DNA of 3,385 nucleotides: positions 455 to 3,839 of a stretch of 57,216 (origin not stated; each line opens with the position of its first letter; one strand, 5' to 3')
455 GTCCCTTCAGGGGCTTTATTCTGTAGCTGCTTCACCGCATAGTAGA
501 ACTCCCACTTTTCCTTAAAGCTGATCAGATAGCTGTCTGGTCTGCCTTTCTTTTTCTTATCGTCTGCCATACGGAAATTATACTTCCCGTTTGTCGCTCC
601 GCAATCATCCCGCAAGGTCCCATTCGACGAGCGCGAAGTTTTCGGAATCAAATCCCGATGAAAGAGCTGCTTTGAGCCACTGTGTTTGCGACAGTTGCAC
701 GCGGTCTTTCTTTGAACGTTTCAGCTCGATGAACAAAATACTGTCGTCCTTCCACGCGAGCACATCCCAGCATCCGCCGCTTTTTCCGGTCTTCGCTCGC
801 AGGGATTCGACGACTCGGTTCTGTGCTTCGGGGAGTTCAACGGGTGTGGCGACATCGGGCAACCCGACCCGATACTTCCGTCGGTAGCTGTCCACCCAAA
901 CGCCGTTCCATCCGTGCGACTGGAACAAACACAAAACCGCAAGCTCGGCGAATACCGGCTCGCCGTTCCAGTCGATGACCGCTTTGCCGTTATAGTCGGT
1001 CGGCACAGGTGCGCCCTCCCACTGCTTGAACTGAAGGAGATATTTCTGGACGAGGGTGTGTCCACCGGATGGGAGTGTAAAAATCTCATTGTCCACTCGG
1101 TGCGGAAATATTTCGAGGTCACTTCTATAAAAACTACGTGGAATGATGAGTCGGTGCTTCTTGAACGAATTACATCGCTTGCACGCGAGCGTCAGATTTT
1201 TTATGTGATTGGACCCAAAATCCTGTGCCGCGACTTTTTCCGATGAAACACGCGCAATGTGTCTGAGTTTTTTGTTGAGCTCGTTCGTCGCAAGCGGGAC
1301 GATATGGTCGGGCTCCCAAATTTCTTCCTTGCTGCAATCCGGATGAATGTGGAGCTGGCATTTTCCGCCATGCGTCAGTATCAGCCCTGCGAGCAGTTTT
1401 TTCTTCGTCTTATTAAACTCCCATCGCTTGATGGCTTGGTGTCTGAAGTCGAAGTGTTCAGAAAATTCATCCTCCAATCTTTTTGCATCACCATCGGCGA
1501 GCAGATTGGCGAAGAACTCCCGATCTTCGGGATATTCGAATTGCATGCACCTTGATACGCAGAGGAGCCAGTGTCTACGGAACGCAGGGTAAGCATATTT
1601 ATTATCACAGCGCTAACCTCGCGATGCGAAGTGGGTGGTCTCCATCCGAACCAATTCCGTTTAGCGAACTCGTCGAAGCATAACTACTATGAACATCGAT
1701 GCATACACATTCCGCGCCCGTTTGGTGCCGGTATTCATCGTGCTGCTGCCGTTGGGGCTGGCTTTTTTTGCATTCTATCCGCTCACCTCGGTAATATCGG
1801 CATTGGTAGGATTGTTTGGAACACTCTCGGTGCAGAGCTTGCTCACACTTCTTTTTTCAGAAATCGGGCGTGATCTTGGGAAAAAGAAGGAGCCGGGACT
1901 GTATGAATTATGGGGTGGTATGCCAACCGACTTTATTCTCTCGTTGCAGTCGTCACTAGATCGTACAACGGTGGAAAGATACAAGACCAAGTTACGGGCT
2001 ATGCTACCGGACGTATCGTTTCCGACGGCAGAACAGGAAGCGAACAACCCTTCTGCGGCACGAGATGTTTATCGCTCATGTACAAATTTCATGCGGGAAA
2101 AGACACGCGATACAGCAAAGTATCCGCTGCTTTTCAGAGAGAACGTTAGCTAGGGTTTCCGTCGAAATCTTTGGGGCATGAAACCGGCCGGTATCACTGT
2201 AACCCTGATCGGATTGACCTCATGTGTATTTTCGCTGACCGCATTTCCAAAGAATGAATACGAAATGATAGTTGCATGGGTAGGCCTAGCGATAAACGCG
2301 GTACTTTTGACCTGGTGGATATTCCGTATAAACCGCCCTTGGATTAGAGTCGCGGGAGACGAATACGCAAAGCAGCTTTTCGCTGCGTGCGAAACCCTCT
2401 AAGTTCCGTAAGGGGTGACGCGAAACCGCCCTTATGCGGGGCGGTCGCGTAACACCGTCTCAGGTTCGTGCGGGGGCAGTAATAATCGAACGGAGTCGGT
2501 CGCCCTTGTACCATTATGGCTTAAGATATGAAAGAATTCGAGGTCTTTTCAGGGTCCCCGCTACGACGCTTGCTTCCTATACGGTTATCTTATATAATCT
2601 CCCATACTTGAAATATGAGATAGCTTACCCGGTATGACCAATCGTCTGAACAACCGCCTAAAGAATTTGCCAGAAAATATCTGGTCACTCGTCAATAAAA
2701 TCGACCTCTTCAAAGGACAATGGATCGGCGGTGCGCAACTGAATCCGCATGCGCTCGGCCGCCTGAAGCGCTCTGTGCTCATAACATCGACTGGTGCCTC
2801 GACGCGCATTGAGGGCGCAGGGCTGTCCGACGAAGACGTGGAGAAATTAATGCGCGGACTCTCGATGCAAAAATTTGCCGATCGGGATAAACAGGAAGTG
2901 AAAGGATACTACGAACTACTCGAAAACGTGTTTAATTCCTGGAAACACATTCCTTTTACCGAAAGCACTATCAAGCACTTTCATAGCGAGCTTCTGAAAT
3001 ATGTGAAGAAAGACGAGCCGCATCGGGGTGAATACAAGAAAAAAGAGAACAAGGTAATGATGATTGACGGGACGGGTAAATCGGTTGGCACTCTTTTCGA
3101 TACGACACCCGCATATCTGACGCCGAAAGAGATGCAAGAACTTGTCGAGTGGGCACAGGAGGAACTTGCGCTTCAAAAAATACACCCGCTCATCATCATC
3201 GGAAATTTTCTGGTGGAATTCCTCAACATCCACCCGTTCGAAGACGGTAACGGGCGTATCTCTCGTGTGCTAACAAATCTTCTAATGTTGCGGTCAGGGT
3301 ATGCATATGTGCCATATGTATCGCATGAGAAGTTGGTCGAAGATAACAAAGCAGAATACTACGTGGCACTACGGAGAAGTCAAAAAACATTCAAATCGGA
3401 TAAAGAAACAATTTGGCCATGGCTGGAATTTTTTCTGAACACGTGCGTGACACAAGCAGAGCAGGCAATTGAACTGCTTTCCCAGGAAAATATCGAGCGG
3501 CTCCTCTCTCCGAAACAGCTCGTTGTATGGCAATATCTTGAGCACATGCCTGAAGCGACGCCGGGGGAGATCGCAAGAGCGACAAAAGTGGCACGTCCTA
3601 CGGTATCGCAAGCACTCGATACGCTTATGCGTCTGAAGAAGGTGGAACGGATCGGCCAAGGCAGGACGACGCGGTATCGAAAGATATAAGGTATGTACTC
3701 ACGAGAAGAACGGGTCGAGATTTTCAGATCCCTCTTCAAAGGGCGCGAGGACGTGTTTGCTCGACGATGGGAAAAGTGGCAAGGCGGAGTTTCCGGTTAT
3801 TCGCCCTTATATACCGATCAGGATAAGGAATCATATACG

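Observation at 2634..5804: Translationally coupled Fic + AEP-primase/SF2-helicase pair: candidate two-gene conflict system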

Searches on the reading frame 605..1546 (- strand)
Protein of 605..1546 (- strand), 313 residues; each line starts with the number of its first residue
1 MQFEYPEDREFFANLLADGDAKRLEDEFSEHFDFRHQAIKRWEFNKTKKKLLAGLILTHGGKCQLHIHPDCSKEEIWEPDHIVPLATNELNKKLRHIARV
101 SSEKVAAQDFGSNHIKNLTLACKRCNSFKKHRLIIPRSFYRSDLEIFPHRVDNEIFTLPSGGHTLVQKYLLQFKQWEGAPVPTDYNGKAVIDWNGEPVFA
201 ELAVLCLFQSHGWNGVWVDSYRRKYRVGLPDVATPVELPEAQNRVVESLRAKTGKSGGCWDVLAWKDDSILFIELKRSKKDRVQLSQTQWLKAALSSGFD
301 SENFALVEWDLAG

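Call 3: search_protein_families(library=pfam, proteins=[window:605-1546:-], max_evalue=0.01)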
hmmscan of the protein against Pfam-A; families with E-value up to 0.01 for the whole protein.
window:605-1546:- (313 aa): 4 families
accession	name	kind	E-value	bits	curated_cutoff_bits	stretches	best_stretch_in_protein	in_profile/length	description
PF14279.12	HNH_5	-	0.00012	22.4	27.5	1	111-133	25-47/56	HNH endonuclease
PF01844.29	HNH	-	0.00072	20.1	21.4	0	111-131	26-46/47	HNH endonuclease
PF08774.17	VRR_NUC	-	0.00084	19.8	23.8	1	254-302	59-110/116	VRR-NUC domain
PF01870.24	Hjc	-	0.0011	19.3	21.1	1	249-290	18-61/93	Archaeal holliday junction resolvase (hjc)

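Call 4: search_protein_families(library=padloc, proteins=[window:605-1546:-], max_evalue=0.01)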
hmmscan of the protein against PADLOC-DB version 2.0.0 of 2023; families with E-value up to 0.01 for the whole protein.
window:605-1546:- (313 aa): 3 families
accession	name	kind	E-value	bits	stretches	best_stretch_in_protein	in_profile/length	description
PDLC00345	PtuB1|PtuB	-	0.00019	19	1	114-152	86-120/223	Unknown function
PDLC00315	PtuB1|PtuB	-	0.005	14.6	1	113-137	60-84/227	Unknown function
PDLC00325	PtuB1|PtuB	-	0.0059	14.2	0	114-150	86-120/213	Unknown function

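Call 5: search_protein_families(library=ncbifam, proteins=[window:605-1546:-], max_evalue=0.01)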
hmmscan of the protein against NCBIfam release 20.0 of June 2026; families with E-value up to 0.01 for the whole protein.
window:605-1546:- (313 aa): 1 family
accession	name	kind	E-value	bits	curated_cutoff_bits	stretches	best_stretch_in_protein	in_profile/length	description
NF040563.1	guided_IscB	equivalog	0.0052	15.9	175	1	109-132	215-238/314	RNA-guided endonuclease IscB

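Call 78: search_protein_families(library=pfam, proteins=[window:605-1546:-], max_evalue=0.001)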
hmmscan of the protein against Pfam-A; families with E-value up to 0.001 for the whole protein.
window:605-1546:- (313 aa): 3 families
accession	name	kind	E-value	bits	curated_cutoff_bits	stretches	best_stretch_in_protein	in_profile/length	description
PF14279.12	HNH_5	-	0.00012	22.4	27.5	0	111-133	25-47/56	HNH endonuclease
PF01844.29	HNH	-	0.00072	20.1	21.4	0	111-131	26-46/47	HNH endonuclease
PF08774.17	VRR_NUC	-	0.00084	19.8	23.8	0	254-302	59-110/116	VRR-NUC domain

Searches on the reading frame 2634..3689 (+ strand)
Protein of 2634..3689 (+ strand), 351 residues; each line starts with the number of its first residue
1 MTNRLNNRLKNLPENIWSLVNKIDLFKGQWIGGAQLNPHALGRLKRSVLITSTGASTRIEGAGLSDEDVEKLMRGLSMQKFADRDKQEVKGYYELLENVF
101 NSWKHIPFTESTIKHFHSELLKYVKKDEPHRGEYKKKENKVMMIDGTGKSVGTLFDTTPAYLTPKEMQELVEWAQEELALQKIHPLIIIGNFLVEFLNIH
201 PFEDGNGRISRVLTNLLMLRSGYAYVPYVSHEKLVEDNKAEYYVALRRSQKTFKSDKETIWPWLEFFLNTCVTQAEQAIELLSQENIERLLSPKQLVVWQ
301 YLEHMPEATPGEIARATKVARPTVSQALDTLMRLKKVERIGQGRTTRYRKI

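Call 3: search_protein_families(library=pfam, proteins=[window:2634-3689:+], max_evalue=0.01)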
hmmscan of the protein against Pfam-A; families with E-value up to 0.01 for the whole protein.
window:2634-3689:+ (351 aa): 10 families
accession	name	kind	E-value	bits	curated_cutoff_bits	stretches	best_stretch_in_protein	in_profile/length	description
PF02661.23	Fic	-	9.5e-17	62.1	24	1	107-217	1-92/93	Fic/DOC family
PF12802.13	MarR_2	-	2.8e-06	27.8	27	1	300-341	12-54/61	MarR family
PF09339.16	HTH_IclR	-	6.5e-05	23.1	22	1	301-339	11-50/52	IclR helix-turn-helix domain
PF22168.2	DIP2311-like_C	-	0.00034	21.3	27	1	313-349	25-61/63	Transcriptional regulator DIP2311-like, C-terminal domain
PF01978.25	TrmB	-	0.00075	19.7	25.6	1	302-349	17-63/68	Sugar-specific transcriptional regulator TrmB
PF24033.1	DUF7342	-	0.0013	19.2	31.6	1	308-349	18-59/150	Family of unknown function (DUF7342)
PF01047.28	MarR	-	0.0016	18.7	24.6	1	291-332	1-42/59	MarR family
PF14394.12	DUF4423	-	0.0022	18.3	30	0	276-347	4-76/165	Domain of unknown function (DUF4423)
PF00392.27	GntR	-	0.0083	16.2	27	0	312-345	29-62/64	Bacterial regulatory proteins, gntR family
PF01022.26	HTH_5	-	0.009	16.3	22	0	307-332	15-40/47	Bacterial regulatory protein, arsR family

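Call 4: search_protein_families(library=padloc, proteins=[window:2634-3689:+], max_evalue=0.01)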
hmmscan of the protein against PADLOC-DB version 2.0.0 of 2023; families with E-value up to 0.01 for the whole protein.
window:2634-3689:+ (351 aa): 14 families
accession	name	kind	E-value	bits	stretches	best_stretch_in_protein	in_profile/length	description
PDLC03963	SoFic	-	3.3e-45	153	1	49-348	57-349/361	-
PDLC04836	PDC-S04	-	3.6e-22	76.7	1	55-253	32-216/244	-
PDLC04840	PDC-S04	-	5.2e-18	63.6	1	48-247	11-197/227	-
PDLC04837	PDC-S04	-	9.9e-17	59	1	56-252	33-211/234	-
PDLC04839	PDC-S04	-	2.4e-15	54.8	1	188-250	129-187/205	-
PDLC04966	PDC-S24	-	7.3e-10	36.3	1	129-224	250-342/497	-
PDLC04838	PDC-S04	-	3.3e-07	28.3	1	165-253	106-198/209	-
PDLC01720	Csa3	-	2.6e-05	22.7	1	277-349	29-87/118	Csa3_1_CAS-I-II-III-IV-V-VI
PDLC04133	mad1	-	4.7e-05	21.6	1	304-348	2-42/60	mads_1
PDLC01438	Csa3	-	0.001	17.2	1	286-348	141-199/305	"CAS-I,CAS-II,CAS-III,CAS-IV,CAS-V,CAS-VI; associated_signaling"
PDLC04841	PDC-S04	-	0.0013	16.5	1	193-253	203-257/292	-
PDLC01434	CasR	-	0.0022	15.9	1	272-347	110-181/191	"CAS-I,CAS-II,CAS-III,CAS-IV,CAS-V,CAS-VI; associated_signaling"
PDLC04842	PDC-S04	-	0.0054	14.5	0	194-250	106-156/202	-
PDLC01852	CARF3--CARF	-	0.0086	14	0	275-346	125-196/208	-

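Call 5: search_protein_families(library=ncbifam, proteins=[window:2634-3689:+], max_evalue=0.01)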
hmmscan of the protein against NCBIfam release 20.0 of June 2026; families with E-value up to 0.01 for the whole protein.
window:2634-3689:+ (351 aa): 5 families
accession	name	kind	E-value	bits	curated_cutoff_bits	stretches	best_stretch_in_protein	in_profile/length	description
NF046030.1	ProtAdlyltaseSoFic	equivalog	2.3e-12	46.6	550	1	81-280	86-268/361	protein adenylyltransferase Fic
TIGR02613.1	mob_myst_B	hypoth_equivalog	2.2e-06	27.7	124.4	1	191-251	114-175/186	mobile mystery protein B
NF033788.1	HTH_metalloreg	subfamily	0.00014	21.6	55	1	292-349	10-67/77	metalloregulator ArsR/SmtB family transcription factor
NF053756.1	MreA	equivalog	0.0018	18.1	100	1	275-338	3-62/110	MreA family transcriptional regulator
NF046029.1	ProtAdlyltaseNmFic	equivalog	0.0081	15.9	230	0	194-249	91-140/177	protein adenylyltransferase Fic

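Call 52: search_solved_structures(query=window:2634-3686:+, max_evalue=0.001)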
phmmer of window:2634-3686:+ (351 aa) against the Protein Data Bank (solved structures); distinct sequences matched with E-value up to 0.001: 27.
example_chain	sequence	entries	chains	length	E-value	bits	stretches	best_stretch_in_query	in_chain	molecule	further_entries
8uqu_A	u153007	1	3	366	2.9e-33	118.5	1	34-279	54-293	Fido domain-containing protein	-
3cuc_A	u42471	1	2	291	2.1e-12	50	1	28-233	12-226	Protein of unknown function with a Fic domain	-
4rgl_A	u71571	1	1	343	8.6e-11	44.7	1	40-272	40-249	Filamentation induced by cAMP protein Fic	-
8cil_A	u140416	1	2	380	3.5e-10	42.7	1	37-285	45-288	Fic family protein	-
6i7j_A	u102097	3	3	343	5.3e-10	42.1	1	164-246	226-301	Adenosine monophosphate-protein transferase FICD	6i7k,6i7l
6i7i_A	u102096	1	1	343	6.6e-10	41.8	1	164-246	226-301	Adenosine monophosphate-protein transferase FICD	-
6i7g_A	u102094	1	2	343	6.7e-10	41.7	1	164-246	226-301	Adenosine monophosphate-protein transferase FICD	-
6i7h_A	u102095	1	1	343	6.7e-10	41.7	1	164-246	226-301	Adenosine monophosphate-protein transferase FICD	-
4u04_A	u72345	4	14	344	6.7e-10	41.7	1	164-246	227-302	Adenosine monophosphate-protein transferase FICD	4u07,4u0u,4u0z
9yz5_A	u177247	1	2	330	6.8e-10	41.7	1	164-245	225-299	Protein adenylyltransferase FICD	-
4u0s_A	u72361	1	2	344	6.8e-10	41.7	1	164-246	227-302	Adenosine monophosphate-protein transferase FICD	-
6zmd_B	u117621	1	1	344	8.6e-10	41.4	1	164-227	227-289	Protein adenylyltransferase FICD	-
5jj6_A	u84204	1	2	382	2.1e-09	40.1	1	149-247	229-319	Adenosine monophosphate-protein transferase FICD homolog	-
5jj7_A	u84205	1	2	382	2.2e-09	40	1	149-247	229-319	Adenosine monophosphate-protein transferase FICD homolog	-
7b7z_A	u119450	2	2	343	1.3e-08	37.5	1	163-246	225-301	Protein adenylyltransferase FICD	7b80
3eqx_A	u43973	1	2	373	7.6e-06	28.4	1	150-275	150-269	FIC DOMAIN CONTAINING TRANSCRIPTIONAL REGULATOR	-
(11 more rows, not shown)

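Call 79: find_homologous_proteins(query=window:2634-3686:+, max_evalue=1e-20)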
Query window:2634-3686:+ (351 aa): 6821 proteins with E <= 1e-20 among 8000 candidates; the best 120 are listed.
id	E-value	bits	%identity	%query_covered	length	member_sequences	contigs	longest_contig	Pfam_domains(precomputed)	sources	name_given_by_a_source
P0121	1.1e-233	792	100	100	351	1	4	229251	PF12802.14,PF02661.24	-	-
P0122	8.0e-210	714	89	100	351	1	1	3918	PF02661.24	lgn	-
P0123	1.0e-207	707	89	100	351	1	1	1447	PF02661.24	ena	-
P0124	8.1e-207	704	89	100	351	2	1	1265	PF02661.24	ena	-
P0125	3.6e-201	685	86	100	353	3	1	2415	PF02661.24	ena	-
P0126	5.0e-201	685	85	100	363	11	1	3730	PF02661.24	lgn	-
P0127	7.9e-195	665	82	100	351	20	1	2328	PF02661.24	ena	-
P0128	7.4e-194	661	82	99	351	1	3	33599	PF02661.24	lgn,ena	-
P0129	1.8e-192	657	82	99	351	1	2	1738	PF02661.24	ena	-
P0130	2.5e-192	656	81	100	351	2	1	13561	PF02661.24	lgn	-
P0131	3.6e-190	649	83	99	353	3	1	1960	PF02661.24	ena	-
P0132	1.0e-189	648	81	100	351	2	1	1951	PF02661.24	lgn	-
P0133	3.7e-189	646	80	99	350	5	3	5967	PF02661.24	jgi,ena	-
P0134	3.6e-188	643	79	100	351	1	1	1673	PF02661.24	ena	-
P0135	5.1e-187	639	80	99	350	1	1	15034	PF02661.24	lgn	-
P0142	1.1e-181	621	78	99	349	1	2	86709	PF02661.24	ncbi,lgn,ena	-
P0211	5.5e-176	603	75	98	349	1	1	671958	PF02661.24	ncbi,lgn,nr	ncbi:MAG: Fic family protein [Candidatus Pacebacteria bacterium]|nr:Fic family protein [Candidatus P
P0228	7.1e-175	599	74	100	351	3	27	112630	PF02661.24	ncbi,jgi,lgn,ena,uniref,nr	ncbi:MAG: hypothetical protein A3A96_02340 [Candidatus Zambryskibacteria bacterium RIFCSPLOWO2_01_FU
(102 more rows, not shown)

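Call 80: find_encoding_contigs(protein=P0128, flank=4000, max_places=1)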
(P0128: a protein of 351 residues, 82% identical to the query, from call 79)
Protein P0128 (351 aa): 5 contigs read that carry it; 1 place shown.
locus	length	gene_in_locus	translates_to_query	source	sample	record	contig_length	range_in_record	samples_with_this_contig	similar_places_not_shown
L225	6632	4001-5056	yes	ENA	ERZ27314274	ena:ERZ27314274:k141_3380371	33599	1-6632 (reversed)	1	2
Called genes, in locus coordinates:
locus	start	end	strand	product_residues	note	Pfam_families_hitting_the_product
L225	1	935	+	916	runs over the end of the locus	PF26449:DUF8128, PF01935:DUF87 (faint)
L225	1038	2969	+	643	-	-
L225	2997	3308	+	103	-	PF18908:DUF5663 (weak)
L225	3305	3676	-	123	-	-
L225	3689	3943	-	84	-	-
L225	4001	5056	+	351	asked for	PF02661:Fic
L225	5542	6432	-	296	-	-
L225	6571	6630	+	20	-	?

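Call 81: find_encoding_contigs(protein=P0142, flank=4000, max_places=1)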
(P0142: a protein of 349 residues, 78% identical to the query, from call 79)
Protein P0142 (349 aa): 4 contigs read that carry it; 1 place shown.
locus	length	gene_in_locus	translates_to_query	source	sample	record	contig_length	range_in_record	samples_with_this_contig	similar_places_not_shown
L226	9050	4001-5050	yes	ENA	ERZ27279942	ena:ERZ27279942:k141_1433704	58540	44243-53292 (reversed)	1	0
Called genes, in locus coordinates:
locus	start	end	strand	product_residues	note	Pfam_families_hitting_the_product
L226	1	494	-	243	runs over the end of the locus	-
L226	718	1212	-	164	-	-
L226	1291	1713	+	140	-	PF03652:RuvX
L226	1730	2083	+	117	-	PF22296:bAvd (weak), PF05635:23S_rRNA_IVP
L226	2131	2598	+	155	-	PF01588:tRNA_bind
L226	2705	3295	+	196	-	PF09335:VTT_dom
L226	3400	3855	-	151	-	-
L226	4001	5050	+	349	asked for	PF02661:Fic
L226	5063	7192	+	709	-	PF22548:AEP-TOTE, PF00270:DEAD, PF04851:ResIII, PF00271:Helicase_C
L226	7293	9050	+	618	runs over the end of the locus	PF00270:DEAD, PF04851:ResIII (weak), PF00271:Helicase_C, PF16124:RecQ_Zn_bind, PF00570:HRDC, PF14493:HTH_40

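Call 82: find_encoding_contigs(protein=P0211, flank=4000, max_places=1)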
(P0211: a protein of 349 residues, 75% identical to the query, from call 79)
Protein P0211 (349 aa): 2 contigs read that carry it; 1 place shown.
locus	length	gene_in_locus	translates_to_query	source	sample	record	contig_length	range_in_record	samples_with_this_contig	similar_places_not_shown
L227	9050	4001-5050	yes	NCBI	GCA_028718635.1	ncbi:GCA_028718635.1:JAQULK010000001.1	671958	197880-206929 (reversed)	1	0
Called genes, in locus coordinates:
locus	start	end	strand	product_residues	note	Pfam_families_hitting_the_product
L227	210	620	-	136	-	PF01245:Ribosomal_L19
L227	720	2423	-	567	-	PF23477:zf_Tbcl_2 (faint)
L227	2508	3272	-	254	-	PF00849:PseudoU_synth_2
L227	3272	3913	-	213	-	PF07099:DUF1361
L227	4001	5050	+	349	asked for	PF02661:Fic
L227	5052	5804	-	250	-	PF04434:SWIM (weak)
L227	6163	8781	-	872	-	PF13229:Beta_helix (weak), PF01471:PG_binding_1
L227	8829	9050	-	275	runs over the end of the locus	PF02498:Bro-N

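Call 83: find_encoding_contigs(protein=P0228, flank=4000, max_places=3)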
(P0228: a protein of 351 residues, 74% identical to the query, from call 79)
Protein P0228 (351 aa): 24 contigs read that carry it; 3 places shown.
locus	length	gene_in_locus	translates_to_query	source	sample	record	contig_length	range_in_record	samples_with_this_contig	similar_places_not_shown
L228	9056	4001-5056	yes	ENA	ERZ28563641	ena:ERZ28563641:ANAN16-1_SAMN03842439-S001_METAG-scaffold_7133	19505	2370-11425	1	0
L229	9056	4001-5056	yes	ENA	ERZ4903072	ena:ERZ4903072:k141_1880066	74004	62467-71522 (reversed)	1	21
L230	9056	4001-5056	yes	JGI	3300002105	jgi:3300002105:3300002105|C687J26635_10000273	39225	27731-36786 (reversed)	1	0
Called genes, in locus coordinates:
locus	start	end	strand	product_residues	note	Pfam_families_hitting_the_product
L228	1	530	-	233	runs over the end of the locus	-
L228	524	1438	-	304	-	PF18144:SMODS (weak)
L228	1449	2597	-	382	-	PF18145:SAVED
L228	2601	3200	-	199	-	-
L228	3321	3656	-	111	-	-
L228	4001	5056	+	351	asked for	PF02661:Fic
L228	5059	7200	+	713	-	PF22548:AEP-TOTE, PF04851:ResIII, PF00270:DEAD, PF00271:Helicase_C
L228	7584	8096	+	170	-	-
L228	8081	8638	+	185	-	-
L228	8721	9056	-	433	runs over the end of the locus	-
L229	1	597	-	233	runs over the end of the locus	-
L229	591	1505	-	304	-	PF18144:SMODS (weak)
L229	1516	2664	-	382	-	PF18145:SAVED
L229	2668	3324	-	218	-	PF06114:Peptidase_M78 (faint)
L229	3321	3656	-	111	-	-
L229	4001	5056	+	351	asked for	PF02661:Fic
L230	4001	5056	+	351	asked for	PF02661:Fic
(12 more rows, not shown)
